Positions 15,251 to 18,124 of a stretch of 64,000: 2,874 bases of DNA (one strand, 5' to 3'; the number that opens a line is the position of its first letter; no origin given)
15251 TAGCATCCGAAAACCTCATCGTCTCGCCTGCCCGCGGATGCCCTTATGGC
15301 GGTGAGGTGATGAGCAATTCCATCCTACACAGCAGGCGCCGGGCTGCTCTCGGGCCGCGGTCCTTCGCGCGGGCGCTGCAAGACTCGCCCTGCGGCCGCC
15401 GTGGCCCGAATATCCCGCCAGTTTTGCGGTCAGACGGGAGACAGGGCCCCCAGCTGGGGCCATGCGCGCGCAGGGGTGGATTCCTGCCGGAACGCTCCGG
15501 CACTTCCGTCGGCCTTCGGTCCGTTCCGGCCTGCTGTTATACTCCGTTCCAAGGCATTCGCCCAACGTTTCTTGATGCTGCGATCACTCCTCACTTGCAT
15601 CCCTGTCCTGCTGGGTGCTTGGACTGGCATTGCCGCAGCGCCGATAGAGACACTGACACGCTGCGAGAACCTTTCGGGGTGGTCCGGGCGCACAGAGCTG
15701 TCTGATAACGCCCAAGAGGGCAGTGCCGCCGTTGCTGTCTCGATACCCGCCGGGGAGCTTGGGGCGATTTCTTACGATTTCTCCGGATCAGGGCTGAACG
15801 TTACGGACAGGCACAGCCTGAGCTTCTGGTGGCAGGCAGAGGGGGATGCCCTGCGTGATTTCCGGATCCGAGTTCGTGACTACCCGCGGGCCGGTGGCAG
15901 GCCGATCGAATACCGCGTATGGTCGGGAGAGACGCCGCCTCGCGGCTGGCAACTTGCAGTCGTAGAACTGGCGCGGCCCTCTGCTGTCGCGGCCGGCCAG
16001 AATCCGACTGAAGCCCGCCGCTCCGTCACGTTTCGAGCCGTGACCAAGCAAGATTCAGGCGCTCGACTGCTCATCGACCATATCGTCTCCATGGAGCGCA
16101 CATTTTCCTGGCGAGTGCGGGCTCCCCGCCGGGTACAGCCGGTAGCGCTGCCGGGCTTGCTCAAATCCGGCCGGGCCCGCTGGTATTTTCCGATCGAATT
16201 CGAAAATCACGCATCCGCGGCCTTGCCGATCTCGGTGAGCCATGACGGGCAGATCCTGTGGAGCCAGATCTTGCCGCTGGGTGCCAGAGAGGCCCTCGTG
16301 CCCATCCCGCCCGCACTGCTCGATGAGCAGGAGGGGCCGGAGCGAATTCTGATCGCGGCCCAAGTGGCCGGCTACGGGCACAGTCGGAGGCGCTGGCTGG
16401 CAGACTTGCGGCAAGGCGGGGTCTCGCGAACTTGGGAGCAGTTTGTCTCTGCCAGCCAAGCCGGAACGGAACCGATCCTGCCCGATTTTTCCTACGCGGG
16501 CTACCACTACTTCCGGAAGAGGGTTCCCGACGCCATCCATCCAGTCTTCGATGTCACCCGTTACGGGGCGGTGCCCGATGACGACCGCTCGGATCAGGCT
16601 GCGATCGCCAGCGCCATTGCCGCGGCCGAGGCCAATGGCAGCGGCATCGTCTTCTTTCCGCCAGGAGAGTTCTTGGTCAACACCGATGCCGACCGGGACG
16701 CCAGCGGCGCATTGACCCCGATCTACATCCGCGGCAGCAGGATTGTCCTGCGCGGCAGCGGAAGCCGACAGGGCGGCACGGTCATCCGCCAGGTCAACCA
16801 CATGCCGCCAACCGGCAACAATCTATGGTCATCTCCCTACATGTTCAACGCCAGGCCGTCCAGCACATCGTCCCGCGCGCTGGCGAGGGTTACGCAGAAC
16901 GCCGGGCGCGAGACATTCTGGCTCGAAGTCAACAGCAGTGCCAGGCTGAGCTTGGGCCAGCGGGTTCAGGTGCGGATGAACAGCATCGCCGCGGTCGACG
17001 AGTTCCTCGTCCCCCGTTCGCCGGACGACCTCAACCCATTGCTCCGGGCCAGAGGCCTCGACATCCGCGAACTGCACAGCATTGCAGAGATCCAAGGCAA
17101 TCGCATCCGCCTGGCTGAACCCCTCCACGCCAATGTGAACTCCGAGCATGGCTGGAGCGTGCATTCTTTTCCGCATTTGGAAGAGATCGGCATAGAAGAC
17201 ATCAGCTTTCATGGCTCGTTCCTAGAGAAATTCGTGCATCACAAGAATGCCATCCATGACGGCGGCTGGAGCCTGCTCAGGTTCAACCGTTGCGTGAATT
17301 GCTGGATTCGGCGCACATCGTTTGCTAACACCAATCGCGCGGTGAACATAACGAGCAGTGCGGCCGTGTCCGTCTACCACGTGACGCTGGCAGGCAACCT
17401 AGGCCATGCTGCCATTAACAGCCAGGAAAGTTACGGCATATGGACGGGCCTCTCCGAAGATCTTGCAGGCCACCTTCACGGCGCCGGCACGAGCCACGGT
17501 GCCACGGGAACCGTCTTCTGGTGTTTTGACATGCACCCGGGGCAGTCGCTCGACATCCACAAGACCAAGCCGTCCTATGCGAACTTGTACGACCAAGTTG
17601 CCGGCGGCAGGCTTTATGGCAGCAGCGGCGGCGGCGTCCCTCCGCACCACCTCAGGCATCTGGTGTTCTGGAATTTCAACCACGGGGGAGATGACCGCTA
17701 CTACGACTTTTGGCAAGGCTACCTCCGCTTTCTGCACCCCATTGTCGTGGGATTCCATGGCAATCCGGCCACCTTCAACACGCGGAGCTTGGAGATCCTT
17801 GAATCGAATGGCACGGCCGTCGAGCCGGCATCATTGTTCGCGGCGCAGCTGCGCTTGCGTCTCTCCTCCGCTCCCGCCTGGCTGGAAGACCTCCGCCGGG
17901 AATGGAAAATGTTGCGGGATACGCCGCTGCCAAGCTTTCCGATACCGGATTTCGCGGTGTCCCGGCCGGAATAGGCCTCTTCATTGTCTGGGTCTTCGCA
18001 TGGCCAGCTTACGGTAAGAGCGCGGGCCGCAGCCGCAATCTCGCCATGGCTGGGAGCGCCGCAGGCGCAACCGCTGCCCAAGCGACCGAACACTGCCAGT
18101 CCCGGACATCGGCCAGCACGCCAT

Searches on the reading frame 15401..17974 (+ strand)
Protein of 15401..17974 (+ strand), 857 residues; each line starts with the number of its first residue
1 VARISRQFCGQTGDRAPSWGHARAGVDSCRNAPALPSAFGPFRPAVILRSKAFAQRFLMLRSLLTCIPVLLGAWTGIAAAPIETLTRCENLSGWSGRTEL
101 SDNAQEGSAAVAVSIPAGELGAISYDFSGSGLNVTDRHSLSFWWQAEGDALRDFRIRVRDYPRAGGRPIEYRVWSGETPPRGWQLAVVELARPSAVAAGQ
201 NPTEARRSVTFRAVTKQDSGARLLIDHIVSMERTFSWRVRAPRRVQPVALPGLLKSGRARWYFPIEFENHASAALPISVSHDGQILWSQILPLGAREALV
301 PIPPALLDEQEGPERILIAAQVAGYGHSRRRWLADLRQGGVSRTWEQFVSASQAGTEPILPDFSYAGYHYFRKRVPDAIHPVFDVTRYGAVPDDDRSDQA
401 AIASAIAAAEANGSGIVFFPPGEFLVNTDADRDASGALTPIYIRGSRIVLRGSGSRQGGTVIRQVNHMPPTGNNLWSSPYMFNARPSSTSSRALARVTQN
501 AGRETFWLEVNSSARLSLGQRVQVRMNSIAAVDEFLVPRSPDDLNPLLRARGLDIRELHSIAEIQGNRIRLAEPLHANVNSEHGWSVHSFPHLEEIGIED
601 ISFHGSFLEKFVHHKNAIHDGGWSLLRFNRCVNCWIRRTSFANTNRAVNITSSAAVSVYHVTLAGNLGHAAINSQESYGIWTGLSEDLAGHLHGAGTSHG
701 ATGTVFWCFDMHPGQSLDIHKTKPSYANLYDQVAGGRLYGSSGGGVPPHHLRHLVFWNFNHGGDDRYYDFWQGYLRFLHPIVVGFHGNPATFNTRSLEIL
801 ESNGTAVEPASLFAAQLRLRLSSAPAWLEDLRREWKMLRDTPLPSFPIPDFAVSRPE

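Call 7: search_protein_families(library=pfam, proteins=[window:15401-17974:+], max_evalue=0.1)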
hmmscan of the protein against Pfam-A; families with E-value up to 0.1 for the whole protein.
window:15401-17974:+ (857 aa): 2 families
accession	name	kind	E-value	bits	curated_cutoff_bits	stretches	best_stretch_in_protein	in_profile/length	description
PF16315.10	DUF4955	-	1.1e-35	123.4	25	1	690-831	1-149/149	Domain of unknown function (DUF4955)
PF12708.12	Pect-lyase_RHGA_epim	-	4e-09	37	27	1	383-454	2-62/213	Rhamnogalacturonase A/epimerase, pectate lyase-like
